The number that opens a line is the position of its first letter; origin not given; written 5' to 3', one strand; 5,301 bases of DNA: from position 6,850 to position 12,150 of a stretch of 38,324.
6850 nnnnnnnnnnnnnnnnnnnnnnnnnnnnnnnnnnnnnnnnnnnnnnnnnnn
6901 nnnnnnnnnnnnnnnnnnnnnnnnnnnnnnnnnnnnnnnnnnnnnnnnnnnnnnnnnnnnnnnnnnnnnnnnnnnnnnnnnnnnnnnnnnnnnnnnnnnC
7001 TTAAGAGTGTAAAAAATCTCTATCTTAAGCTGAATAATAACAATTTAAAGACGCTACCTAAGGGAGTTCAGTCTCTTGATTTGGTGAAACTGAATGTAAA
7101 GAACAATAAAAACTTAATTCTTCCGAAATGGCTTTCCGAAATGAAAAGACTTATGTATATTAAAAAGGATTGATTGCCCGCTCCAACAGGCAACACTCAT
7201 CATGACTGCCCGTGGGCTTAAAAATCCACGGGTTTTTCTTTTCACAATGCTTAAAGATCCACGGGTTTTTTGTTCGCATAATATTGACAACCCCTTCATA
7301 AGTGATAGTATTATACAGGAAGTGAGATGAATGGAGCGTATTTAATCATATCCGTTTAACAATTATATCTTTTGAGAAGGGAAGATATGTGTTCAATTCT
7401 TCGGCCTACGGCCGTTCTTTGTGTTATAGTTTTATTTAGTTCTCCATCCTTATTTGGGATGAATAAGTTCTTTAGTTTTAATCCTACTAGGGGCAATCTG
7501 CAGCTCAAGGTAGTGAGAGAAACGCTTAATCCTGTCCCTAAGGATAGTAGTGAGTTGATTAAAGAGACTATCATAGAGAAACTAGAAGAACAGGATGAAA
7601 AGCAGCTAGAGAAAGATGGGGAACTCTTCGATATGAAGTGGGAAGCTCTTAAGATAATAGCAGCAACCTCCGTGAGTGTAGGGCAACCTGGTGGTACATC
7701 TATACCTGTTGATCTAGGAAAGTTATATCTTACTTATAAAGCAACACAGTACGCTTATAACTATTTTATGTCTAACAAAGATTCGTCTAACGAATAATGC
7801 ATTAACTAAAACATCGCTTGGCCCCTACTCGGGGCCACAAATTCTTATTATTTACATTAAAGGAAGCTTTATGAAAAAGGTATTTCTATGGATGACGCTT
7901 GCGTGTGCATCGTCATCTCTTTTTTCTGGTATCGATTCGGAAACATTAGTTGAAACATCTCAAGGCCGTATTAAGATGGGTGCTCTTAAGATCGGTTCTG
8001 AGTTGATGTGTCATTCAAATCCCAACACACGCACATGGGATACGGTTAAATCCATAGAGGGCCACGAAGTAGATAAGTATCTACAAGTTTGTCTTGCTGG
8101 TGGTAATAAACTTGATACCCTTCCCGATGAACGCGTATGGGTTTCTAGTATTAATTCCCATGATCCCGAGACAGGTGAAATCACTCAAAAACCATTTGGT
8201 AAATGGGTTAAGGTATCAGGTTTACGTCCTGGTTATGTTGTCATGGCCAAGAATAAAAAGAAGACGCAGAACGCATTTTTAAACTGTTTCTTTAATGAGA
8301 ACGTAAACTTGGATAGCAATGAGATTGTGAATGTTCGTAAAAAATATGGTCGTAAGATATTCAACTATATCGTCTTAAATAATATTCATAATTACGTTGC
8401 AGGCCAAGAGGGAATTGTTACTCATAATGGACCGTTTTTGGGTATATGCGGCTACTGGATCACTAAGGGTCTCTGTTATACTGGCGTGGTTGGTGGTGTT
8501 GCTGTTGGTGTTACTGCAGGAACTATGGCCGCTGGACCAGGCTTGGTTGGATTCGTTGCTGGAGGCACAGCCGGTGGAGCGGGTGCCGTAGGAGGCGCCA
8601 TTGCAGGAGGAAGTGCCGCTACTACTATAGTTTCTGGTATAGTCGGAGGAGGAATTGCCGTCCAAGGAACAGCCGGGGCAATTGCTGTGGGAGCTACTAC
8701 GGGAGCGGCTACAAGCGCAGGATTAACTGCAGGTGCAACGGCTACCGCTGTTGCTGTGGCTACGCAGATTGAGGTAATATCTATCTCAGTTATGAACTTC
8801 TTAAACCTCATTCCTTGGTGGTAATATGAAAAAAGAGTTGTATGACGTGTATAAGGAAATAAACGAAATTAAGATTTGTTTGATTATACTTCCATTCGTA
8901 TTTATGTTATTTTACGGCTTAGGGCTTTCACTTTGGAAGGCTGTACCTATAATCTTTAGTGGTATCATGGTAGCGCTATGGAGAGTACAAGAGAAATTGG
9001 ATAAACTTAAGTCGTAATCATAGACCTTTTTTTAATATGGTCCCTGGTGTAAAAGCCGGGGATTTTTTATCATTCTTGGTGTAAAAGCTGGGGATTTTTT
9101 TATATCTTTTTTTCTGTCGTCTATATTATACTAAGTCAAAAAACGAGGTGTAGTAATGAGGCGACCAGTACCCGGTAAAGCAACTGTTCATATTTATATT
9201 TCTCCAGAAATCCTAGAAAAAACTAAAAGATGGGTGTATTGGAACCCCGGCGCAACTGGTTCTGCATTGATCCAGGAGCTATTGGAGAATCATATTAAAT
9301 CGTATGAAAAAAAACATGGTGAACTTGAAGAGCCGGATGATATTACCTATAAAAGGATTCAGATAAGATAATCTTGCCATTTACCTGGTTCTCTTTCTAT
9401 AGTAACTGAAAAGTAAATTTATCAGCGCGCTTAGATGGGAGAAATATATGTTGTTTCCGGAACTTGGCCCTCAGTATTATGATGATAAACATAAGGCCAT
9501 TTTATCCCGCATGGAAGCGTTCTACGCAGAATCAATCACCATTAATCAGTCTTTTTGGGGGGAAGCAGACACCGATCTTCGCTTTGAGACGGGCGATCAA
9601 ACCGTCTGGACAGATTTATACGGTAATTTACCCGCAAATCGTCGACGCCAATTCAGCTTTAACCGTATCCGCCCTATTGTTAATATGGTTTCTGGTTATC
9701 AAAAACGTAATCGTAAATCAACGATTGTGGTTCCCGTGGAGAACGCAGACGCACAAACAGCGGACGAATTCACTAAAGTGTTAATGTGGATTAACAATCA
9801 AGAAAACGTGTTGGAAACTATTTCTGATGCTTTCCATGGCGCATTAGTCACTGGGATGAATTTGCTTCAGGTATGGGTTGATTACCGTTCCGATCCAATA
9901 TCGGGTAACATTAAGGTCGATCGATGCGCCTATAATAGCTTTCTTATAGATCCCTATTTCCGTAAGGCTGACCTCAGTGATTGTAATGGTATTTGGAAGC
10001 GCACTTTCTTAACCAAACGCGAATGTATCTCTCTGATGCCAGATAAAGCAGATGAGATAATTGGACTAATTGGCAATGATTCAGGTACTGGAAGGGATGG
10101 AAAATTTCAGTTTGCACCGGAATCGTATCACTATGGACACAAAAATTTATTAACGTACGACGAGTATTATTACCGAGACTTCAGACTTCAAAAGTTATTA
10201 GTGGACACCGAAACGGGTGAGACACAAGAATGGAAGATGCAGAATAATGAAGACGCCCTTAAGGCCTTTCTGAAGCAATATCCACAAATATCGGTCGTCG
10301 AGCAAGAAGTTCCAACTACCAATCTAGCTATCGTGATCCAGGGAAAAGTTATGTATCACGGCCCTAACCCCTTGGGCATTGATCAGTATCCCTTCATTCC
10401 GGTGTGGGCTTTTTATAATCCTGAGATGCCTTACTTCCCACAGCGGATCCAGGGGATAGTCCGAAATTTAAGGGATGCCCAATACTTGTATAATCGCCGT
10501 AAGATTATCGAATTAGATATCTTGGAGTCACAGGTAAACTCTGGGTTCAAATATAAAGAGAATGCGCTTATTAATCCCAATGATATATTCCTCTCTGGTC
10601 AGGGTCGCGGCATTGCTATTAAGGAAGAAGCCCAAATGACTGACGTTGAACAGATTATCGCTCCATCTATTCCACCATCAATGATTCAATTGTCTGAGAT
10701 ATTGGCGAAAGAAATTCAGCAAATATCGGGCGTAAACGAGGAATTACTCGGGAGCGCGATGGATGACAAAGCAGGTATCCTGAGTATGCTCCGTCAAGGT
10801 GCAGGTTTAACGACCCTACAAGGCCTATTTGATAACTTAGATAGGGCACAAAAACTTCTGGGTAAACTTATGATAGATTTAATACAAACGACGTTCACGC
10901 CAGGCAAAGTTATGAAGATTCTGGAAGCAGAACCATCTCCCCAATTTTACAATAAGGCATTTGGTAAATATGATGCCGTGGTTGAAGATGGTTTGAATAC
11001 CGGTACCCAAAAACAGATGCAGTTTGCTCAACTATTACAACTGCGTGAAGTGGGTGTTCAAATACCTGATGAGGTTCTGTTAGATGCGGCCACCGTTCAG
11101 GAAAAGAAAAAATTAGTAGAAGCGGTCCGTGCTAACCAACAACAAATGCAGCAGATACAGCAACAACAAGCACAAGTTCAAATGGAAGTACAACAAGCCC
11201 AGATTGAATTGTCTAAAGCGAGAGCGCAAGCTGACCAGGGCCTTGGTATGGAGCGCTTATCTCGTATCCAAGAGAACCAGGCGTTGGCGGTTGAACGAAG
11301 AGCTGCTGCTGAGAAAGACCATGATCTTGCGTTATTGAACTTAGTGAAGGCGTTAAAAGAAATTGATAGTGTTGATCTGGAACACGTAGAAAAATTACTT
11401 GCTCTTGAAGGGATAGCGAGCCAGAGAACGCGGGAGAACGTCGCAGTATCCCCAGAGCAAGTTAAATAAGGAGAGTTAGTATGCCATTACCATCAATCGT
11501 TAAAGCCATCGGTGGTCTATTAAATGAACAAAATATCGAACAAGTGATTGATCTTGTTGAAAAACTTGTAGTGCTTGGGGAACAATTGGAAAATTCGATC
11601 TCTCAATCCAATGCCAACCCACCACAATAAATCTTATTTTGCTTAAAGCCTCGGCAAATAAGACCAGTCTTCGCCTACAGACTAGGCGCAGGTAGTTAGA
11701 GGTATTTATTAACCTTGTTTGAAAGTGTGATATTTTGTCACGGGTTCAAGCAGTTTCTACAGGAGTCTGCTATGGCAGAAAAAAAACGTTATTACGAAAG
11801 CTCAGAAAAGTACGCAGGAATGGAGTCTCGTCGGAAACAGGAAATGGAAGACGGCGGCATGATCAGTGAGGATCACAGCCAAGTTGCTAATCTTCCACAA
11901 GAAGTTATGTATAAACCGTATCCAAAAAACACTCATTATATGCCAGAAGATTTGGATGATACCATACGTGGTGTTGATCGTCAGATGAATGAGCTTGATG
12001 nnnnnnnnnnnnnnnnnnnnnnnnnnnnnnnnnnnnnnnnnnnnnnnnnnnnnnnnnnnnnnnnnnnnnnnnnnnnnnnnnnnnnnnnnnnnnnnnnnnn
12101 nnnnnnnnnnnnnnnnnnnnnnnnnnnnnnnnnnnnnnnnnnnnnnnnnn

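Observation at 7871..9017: Secreted Hint-domain protein fused to a glycine-zipper hydrophobic module, coupled to a 2-TM mini-gene: toxin/immunity-like or novel lysis cassette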

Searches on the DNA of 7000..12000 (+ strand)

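Call 7: search_dna_similar(query=window:7000-12000:+, collection=phages, mode=distant)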
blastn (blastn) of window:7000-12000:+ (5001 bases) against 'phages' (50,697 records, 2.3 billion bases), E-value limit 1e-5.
No match.

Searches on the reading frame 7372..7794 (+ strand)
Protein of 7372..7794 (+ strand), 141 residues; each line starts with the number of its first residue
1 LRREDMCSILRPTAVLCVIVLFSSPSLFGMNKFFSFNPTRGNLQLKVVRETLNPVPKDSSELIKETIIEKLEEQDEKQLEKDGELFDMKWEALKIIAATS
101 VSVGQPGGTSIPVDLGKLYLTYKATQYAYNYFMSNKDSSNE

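Call 4: search_protein_families(library=pfam, proteins=[window:7372-7794:+], max_evalue=1)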
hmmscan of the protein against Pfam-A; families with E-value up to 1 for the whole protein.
window:7372-7794:+ (141 aa): 0 families

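Call 5: search_protein_families(library=phrogs, proteins=[window:7372-7794:+], max_evalue=1)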
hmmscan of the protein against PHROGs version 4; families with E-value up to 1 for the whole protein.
window:7372-7794:+ (141 aa): 1 family
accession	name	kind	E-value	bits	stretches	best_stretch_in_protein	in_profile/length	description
phrog_17201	-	unknown function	0.17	12.8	1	44-77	2-32/57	-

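Call 6: search_protein_families(library=ncbifam, proteins=[window:7372-7794:+], max_evalue=1)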
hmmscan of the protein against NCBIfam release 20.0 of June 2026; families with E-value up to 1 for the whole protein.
window:7372-7794:+ (141 aa): 1 family
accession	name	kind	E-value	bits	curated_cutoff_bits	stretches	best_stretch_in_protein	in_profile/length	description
TIGR03092.1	SASP_sspI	equivalog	0.048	13.9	58.35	1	54-92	9-47/65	small acid-soluble spore protein SspI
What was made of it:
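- Tried and rejected: PHROGs and NCBIfam on the toxin, the partner and their neighbours gave nothing significant (calls 5, 6).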

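Call 87: search_protein_families(library=padloc, proteins=[window:7387-7794:+], max_evalue=0.1)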
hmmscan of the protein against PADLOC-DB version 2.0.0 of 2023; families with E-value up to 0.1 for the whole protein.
window:7387-7794:+ (136 aa): 0 families
